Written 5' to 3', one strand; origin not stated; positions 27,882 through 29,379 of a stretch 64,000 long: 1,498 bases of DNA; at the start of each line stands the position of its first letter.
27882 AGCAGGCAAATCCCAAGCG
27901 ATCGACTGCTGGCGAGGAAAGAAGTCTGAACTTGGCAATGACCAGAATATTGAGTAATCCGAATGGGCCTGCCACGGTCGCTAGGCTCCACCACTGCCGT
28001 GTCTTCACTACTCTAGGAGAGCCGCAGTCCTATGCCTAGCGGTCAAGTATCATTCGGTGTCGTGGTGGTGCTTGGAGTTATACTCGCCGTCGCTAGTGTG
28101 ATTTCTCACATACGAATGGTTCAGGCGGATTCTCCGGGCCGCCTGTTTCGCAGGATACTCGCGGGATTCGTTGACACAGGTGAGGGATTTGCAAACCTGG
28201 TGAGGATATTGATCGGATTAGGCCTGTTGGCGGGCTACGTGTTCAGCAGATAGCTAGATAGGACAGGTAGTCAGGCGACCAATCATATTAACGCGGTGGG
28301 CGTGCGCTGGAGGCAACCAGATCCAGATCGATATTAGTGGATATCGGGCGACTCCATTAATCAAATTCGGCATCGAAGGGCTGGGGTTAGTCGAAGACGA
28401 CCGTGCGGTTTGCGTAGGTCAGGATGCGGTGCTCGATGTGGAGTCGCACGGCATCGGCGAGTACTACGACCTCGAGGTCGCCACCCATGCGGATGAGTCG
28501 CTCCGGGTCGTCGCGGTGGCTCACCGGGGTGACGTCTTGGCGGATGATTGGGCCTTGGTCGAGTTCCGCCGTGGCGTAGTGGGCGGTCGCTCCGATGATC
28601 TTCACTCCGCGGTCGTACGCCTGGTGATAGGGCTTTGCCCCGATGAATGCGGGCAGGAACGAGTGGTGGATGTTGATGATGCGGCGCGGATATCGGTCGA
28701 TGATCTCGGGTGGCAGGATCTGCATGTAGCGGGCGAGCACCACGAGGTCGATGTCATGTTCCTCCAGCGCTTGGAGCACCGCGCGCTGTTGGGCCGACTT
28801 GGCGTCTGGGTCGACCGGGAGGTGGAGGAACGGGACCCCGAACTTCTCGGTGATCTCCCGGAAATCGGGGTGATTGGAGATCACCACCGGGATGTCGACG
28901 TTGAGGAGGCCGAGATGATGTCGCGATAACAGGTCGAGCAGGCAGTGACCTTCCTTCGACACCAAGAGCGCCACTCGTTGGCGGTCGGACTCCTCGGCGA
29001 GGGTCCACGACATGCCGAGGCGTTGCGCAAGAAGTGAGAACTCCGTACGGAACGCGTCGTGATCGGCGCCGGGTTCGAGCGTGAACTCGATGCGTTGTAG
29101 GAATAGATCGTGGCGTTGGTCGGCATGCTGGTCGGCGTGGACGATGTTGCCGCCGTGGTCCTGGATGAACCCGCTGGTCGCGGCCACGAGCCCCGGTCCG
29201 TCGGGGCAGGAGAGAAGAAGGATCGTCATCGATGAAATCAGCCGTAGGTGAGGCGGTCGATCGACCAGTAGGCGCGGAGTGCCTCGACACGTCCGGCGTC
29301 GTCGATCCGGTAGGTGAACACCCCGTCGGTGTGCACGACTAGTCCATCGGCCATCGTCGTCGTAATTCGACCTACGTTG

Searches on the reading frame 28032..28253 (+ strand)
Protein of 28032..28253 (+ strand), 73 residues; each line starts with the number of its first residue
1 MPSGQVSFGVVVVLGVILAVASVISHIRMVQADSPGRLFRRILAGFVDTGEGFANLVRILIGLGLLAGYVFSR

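Call 3: search_protein_families(library=pfam, proteins=[window:28032-28253:+], max_evalue=0.1)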
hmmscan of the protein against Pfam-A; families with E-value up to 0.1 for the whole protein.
window:28032-28253:+ (73 aa): 0 families

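Call 4: search_protein_families(library=ncbifam, proteins=[window:28032-28253:+], max_evalue=0.1)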
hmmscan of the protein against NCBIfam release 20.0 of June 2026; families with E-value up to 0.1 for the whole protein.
window:28032-28253:+ (73 aa): 1 family
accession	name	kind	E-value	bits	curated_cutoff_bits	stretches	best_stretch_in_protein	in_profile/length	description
TIGR00771.1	DcuC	subfamily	0.02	14.2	187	1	5-65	212-269/388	C4-dicarboxylate anaerobic carrier, DcuC family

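Call 49: search_protein_families(library=phrogs, proteins=[window:28032-28253:+], max_evalue=0.1)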
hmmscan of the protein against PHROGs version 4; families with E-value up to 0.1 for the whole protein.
window:28032-28253:+ (73 aa): 0 families

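Call 90: find_encoding_contigs(protein=window:28032-28253:+, flank=10000, max_places=5)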
Protein window:28032-28253:+ (73 aa): 24 contigs read that carry it; 5 places shown.
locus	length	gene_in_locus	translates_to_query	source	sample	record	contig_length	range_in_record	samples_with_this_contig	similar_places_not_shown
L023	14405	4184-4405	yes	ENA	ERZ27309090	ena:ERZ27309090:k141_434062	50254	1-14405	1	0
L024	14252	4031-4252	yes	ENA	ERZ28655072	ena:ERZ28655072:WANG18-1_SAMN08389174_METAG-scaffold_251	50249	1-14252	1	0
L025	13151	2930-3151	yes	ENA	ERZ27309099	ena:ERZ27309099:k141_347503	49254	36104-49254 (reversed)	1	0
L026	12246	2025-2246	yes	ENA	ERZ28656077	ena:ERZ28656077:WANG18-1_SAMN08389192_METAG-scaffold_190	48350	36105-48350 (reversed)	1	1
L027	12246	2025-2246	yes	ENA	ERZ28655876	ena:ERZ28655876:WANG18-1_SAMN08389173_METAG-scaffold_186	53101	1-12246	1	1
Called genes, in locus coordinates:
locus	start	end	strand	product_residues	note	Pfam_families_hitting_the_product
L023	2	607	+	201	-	?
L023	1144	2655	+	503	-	PF14200:RicinB_lectin_2 (weak)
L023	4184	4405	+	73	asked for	-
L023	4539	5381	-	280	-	PF01842:ACT, PF00551:Formyl_trans_N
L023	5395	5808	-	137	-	PF12680:SnoaL_2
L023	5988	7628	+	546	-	PF00270:DEAD, PF04851:ResIII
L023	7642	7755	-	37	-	-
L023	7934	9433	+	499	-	PF03109:ABC1, PF01636:APH (weak)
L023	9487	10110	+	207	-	PF00440:TetR_N, PF17940:TetR_C_31 (weak)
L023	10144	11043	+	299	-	PF04116:FA_hydroxylase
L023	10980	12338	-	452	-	PF20706:GT4-conflict, PF00534:Glycos_transf_1, PF13692:Glyco_trans_1_4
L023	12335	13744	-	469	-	PF13439:Glyco_transf_4 (weak), PF13692:Glyco_trans_1_4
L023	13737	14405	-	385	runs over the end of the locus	PF00155:Aminotran_1_2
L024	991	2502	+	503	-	PF14200:RicinB_lectin_2 (weak)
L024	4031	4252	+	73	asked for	-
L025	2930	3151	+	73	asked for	-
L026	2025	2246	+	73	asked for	-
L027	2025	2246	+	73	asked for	-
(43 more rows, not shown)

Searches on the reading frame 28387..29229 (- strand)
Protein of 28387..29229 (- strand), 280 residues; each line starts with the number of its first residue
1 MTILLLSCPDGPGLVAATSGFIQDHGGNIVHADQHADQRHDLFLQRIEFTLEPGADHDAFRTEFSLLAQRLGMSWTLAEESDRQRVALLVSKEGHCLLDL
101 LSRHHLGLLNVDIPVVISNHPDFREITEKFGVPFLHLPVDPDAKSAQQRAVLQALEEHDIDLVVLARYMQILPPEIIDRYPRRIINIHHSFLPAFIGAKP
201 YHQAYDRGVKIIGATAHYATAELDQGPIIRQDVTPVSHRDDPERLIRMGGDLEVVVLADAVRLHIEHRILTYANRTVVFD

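Call 11: find_encoding_contigs(protein=window:28387-29229:-, flank=10000, max_places=6)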
Protein window:28387-29229:- (280 aa): no gene with exactly this product is on record in the collection.
